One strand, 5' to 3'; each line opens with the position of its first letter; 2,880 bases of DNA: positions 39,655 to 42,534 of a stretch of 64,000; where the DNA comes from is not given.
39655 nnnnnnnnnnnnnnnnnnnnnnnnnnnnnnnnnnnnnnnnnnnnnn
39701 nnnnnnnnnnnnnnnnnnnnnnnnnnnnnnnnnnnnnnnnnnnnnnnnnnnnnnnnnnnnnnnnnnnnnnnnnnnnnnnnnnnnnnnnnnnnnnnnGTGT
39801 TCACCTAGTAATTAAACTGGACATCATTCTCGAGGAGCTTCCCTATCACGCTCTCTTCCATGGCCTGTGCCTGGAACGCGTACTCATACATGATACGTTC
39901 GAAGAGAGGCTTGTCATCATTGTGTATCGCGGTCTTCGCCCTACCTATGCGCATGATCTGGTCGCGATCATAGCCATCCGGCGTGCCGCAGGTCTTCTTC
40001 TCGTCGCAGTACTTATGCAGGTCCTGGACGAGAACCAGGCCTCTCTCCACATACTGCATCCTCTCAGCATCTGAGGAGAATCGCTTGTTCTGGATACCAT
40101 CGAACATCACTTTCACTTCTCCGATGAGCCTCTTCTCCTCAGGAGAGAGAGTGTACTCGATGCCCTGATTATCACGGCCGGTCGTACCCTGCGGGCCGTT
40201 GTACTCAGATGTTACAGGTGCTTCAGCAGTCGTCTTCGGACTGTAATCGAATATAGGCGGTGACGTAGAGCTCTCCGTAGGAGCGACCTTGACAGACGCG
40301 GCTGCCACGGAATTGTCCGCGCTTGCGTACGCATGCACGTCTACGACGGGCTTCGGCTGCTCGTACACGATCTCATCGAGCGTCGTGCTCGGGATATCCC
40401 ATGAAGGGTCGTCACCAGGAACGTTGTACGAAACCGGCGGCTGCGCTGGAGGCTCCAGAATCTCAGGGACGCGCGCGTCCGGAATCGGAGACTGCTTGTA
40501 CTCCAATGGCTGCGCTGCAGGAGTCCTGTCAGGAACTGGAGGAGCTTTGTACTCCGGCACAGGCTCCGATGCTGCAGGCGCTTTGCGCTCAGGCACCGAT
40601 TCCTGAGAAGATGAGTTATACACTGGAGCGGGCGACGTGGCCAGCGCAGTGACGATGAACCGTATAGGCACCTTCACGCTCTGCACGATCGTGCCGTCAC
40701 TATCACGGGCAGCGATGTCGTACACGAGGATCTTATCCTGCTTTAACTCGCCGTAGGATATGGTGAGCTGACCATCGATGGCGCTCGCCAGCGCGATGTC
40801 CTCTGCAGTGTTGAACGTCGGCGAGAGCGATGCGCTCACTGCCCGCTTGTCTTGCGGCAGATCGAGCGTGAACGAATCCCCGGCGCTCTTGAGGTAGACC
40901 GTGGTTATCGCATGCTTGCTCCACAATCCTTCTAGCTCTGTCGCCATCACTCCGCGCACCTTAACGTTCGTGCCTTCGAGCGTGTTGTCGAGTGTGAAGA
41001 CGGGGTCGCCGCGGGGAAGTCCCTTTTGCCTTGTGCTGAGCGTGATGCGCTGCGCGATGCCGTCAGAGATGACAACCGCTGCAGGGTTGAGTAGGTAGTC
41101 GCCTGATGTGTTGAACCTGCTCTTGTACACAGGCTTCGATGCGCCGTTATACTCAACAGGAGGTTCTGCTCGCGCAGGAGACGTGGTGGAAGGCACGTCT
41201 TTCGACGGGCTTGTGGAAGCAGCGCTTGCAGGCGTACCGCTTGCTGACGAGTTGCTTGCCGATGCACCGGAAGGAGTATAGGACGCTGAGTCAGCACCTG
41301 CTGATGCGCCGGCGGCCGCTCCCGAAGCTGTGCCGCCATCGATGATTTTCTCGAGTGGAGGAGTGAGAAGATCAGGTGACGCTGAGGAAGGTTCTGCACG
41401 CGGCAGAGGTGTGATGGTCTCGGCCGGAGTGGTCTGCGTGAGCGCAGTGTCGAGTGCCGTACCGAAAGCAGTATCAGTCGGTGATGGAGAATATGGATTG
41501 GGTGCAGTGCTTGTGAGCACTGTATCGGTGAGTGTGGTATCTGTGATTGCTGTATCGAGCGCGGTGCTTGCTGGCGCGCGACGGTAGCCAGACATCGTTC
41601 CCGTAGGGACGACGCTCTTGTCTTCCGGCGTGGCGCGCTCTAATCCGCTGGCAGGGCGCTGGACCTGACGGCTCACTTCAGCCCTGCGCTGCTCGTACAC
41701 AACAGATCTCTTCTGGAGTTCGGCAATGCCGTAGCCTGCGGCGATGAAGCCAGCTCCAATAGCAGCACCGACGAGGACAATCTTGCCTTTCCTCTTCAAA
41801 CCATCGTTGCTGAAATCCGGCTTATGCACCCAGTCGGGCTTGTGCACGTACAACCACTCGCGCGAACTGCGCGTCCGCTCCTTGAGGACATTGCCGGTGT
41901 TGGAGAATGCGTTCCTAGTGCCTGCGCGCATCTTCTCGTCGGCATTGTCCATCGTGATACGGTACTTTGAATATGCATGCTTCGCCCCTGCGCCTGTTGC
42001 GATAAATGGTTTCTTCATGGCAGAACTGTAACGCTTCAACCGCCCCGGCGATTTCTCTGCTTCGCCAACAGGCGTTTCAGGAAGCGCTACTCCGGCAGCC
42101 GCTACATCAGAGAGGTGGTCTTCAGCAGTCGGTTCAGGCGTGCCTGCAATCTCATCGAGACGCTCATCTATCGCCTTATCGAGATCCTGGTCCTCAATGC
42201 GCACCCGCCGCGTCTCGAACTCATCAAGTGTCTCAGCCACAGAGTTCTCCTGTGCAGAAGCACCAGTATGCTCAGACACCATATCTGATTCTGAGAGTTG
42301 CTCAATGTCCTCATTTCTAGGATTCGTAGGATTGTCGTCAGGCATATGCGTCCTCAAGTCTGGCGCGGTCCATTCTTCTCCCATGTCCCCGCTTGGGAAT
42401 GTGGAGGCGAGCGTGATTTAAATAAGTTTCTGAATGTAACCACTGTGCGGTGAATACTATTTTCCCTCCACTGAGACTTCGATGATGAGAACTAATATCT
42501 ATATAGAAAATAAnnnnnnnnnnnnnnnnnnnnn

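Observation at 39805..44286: Divergent pair: giant S/T/P-rich single-pass membrane protein and a HerA/FtsK-like ATPase followed by an HPr-like small protein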

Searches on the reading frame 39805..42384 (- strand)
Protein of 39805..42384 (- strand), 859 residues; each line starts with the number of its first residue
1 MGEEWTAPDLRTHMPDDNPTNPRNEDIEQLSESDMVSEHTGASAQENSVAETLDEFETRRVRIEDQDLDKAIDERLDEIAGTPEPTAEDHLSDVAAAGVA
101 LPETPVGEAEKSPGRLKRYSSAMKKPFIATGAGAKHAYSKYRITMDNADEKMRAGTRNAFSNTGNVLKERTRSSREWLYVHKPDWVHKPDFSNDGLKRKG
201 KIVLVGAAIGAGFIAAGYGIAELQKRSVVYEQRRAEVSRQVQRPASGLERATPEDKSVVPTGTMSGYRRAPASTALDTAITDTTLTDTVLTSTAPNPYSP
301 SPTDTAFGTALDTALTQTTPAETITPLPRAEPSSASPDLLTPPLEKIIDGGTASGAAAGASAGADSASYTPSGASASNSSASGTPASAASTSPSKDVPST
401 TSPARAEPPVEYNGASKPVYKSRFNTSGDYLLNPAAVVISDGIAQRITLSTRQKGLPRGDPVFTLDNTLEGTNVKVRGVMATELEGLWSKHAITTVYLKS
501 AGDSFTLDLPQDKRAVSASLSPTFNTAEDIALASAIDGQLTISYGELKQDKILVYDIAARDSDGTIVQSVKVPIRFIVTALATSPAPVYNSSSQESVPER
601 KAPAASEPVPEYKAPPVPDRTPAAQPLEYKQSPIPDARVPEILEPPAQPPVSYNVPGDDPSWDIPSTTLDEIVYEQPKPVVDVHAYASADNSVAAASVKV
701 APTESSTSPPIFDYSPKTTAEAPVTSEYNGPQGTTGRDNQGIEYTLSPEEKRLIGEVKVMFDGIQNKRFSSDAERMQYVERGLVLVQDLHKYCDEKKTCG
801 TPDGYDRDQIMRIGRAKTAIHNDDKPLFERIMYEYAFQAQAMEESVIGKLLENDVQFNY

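Call 3: search_protein_families(library=pfam, proteins=[window:39805-42384:-], max_evalue=0.01)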
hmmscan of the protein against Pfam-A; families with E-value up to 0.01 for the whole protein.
window:39805-42384:- (859 aa): 0 families

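Call 4: search_protein_families(library=ncbifam, proteins=[window:39805-42384:-], max_evalue=0.01)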
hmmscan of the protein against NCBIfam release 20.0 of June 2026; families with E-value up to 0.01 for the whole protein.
window:39805-42384:- (859 aa): 0 families

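Call 5: search_protein_families(library=padloc, proteins=[window:39805-42384:-], max_evalue=0.01)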
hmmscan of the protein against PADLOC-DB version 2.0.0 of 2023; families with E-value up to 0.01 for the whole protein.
window:39805-42384:- (859 aa): 0 families

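Call 16: find_homologous_proteins(query=window:39805-42384:-, max_evalue=0.001)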
Query window:39805-42384:- (859 aa): 1 proteins with E <= 0.001 among 8000 candidates.
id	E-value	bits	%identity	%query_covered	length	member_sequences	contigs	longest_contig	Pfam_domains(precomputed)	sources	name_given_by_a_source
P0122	0.0e+0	1861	100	98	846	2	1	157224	-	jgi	jgi:hypothetical protein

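Call 85: search_protein_families(library=phrogs, proteins=[window:39805-42384:-], max_evalue=0.001)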
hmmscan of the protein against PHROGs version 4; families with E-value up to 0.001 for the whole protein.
window:39805-42384:- (859 aa): 0 families
